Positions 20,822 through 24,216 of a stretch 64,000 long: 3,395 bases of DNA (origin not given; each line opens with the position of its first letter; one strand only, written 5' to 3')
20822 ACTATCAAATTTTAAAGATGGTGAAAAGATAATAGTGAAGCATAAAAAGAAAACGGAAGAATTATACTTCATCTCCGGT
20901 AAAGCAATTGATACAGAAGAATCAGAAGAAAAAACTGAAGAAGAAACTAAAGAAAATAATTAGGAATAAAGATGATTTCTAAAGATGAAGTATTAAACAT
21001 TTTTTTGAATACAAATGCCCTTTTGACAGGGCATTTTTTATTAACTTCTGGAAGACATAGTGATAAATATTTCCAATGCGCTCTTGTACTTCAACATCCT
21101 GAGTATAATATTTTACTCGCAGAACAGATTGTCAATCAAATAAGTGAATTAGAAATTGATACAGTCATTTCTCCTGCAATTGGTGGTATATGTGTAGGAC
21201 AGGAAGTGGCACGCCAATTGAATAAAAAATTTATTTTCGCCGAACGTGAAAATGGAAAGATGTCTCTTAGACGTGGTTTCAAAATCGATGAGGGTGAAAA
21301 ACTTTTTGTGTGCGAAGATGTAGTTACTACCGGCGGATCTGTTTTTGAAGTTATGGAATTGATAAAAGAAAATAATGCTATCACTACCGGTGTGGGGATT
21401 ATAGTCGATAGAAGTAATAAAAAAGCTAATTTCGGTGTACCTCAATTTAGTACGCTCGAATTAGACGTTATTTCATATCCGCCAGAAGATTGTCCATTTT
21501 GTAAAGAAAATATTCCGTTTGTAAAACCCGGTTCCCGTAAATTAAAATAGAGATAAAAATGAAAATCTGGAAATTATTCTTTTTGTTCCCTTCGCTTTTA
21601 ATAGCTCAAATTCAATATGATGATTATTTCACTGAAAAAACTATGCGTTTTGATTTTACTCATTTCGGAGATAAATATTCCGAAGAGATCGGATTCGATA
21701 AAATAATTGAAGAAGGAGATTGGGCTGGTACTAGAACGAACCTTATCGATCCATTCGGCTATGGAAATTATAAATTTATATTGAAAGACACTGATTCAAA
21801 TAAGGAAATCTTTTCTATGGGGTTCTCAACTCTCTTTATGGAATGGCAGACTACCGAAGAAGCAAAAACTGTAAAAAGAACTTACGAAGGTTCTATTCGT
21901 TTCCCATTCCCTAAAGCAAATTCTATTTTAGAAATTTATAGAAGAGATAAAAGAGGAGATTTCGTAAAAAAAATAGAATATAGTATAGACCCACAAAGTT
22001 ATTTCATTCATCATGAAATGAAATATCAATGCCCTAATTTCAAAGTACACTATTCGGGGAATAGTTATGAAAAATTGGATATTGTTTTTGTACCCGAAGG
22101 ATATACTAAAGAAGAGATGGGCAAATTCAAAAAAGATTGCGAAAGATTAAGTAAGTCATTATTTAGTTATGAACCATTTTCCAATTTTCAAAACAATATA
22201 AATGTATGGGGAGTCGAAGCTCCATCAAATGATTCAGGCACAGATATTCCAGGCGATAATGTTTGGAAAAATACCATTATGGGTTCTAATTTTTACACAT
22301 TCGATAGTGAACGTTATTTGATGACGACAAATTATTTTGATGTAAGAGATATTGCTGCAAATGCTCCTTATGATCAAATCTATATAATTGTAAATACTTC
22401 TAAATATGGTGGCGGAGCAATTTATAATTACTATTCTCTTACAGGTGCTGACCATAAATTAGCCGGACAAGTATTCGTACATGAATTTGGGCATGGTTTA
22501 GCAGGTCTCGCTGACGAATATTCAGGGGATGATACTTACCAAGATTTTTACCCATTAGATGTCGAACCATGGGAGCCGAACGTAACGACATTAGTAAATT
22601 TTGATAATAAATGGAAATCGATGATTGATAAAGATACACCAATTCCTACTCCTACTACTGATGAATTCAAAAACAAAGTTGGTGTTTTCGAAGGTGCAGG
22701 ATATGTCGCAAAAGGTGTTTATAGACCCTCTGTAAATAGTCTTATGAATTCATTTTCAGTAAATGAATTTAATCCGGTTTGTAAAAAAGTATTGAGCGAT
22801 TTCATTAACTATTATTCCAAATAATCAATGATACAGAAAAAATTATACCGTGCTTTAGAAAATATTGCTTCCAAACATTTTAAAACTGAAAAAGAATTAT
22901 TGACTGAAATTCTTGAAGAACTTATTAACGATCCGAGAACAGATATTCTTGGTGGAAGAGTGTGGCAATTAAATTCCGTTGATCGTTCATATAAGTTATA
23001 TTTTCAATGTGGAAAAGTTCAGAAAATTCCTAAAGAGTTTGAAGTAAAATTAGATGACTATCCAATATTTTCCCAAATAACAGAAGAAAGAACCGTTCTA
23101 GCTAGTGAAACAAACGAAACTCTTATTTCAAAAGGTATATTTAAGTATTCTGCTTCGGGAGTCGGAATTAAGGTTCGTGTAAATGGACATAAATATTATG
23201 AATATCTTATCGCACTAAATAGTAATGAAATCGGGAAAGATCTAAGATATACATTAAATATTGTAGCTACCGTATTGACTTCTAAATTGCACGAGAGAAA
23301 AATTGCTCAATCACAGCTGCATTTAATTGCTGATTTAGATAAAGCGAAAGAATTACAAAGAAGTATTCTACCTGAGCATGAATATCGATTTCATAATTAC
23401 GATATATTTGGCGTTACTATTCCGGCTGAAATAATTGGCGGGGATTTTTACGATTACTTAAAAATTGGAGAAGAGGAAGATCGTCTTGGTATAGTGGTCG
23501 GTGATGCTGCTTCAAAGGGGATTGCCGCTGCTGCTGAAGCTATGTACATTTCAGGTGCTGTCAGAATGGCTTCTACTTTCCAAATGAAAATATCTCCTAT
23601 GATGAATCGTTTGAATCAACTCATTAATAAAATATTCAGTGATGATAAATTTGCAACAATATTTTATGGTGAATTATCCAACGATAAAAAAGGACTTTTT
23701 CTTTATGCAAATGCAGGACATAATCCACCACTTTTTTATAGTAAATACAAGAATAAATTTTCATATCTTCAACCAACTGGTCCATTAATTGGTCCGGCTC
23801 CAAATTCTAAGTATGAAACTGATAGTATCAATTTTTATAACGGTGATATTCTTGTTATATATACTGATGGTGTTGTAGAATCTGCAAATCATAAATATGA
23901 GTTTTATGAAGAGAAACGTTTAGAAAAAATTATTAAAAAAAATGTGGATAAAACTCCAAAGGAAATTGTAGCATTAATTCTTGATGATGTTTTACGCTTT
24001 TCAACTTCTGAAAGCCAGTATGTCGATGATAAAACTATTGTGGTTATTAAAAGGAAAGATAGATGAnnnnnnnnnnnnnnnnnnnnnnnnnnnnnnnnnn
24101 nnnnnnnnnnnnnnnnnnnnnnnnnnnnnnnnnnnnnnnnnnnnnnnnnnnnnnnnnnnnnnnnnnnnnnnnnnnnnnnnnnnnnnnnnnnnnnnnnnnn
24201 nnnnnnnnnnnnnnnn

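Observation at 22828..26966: Orphan PduS/PduT (Fe-S shell protein plus flavin Fe-S reductase) module without other microcompartment genes, coupled to a PP2C phosphatase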

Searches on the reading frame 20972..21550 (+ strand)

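Call 3: search_protein_families(library=pfam, proteins=[window:20972-21550:+], max_evalue=0.01)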
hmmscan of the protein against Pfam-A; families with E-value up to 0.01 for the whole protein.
window:20972-21550:+ (192 aa): 1 family
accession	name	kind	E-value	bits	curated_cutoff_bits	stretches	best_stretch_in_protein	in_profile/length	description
PF00156.33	Pribosyltran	-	9.3e-10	38.5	26.3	1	49-150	18-129/158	Phosphoribosyl transferase domain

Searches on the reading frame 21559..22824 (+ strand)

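Call 3: search_protein_families(library=pfam, proteins=[window:21559-22824:+], max_evalue=0.01)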
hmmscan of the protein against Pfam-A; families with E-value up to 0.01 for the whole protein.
window:21559-22824:+ (421 aa): 2 families
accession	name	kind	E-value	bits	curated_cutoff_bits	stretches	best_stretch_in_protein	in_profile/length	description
PF09471.16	Peptidase_M64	-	1.8e-71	241.2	26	2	164-369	4-210/302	IgA Peptidase M64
PF16217.10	M64_N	-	6.7e-40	135.9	27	1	19-138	1-120/122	Peptidase M64 N-terminus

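Call 4: search_protein_families(library=ncbifam, proteins=[window:21559-22824:+], max_evalue=0.01)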
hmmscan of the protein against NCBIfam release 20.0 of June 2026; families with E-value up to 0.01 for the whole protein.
window:21559-22824:+ (421 aa): 1 family
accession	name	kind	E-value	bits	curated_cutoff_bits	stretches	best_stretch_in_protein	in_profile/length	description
TIGR03296.1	M6dom_TIGR03296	domain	0.00013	22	110.8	1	282-329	143-192/286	M6 family metalloprotease domain-containing protein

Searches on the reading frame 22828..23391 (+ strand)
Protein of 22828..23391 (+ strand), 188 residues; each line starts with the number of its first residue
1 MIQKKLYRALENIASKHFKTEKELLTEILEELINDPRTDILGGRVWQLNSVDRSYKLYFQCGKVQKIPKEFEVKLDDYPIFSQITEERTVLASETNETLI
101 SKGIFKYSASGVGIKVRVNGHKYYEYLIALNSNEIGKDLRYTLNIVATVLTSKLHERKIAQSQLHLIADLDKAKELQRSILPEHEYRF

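Call 38: search_protein_families(library=pfam, proteins=[window:22828-23391:+], max_evalue=10)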
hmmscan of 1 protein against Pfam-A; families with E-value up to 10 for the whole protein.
seq(188 aa): 0 families

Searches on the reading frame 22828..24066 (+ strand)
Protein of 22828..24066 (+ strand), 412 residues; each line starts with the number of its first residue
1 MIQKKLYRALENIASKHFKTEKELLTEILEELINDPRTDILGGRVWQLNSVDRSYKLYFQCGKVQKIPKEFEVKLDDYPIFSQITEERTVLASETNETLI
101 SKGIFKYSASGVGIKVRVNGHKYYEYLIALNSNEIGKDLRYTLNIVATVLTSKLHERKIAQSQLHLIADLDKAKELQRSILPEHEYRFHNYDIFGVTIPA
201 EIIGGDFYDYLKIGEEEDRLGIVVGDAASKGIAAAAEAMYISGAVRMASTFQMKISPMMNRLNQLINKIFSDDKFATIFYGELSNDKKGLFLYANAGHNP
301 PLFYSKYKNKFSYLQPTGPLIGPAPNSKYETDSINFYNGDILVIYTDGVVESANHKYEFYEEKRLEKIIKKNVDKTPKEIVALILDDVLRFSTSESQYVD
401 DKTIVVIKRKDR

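Call 3: search_protein_families(library=pfam, proteins=[window:22828-24066:+], max_evalue=0.01)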
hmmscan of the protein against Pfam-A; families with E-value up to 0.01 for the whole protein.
window:22828-24066:+ (412 aa): 1 family
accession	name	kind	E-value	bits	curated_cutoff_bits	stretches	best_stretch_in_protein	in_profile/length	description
PF07228.17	SpoIIE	-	1.8e-43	149.2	25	1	217-409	2-191/192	Stage II sporulation protein E (SpoIIE)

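Call 4: search_protein_families(library=ncbifam, proteins=[window:22828-24066:+], max_evalue=0.01)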
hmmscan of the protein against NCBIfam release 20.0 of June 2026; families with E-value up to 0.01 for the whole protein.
window:22828-24066:+ (412 aa): 4 families
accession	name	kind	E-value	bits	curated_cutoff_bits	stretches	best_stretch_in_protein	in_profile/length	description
TIGR02865.1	spore_II_E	equivalog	4.3e-10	38.3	490.8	1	139-408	506-762/764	stage II sporulation protein E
NF045505.1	RR_RssB_Pseudo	equivalog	1.2e-09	37.7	700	1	160-356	145-345/394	two-component system response regulator RssB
NF038263.1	prot_phos_SiaA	equivalog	1.1e-06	27.4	700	1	156-406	401-654/658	biofilm regulation protein phosphatase SiaA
NF009561.0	PRK13019.1-1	equivalog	0.0025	17.7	159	0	360-395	18-53/103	ATP-dependent Clp protease adapter ClpS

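Call 37: search_solved_structures(query=A1, max_evalue=0.01, show_alignments=0)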
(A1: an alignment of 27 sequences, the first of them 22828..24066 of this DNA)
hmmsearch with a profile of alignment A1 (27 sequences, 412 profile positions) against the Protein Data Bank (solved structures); distinct sequences matched with E-value up to 0.01: 7.
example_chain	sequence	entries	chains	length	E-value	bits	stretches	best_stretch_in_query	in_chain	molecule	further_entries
3ke6_A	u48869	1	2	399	4.9e-11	45.5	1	202-352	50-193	Protein Rv1364c/MT1410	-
5mqh_A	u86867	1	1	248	2.3e-07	33.3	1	184-408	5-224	Serine phosphatase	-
6k4e_A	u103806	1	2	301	5.6e-07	32.1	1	156-404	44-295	Putative serine phosphatase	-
3es2_A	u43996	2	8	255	1.8e-06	30.4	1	157-351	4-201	Probable two-component response regulator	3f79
3t91_A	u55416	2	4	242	2.4e-06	30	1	259-408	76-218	Stage II sporulation protein E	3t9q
3eq2_A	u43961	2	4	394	3.5e-06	29.5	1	156-351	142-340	Probable two-component response regulator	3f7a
5ucg_A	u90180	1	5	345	6.5e-06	28.6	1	259-408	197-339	Stage II sporulation protein E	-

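Call 67: predict_structure(protein=window:22828-24066:+)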
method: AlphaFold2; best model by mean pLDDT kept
length: 412 residues; sequences in the alignment: 1
mean_pLDDT: 30.1   pTM: 0.20
mean pLDDT of the five models: 30.1, 28.5, 28.2, 27.9, 26.6
residues with pLDDT >= 90: 0; 70-90: 0; 50-70: 2; < 50: 410
segments of 3 or more residues with pLDDT < 50: 1-26, 28-30, 32-412
pLDDT, mean of each block of 10 residues (from residue 1): 38 43 44 39 30 30 25 25 22 23 29 32 30 33 35 28 24 30 25 24 28 25 25 27 26 31 39 32 31 32 33 29 24 27 29 29 38 33 28 27 30 28
secondary structure, 60 per line:
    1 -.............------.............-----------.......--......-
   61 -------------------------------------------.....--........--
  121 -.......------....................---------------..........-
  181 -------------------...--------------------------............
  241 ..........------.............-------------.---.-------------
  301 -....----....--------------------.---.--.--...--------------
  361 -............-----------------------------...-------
elements in order: H2-14 H21-33 E45-51 E54-59 E104-108 E111-118 E122-128 H135-154 H170-179 H229-250 H257-269 E302-305 E310-313 E344-346 H362-373 E403-405
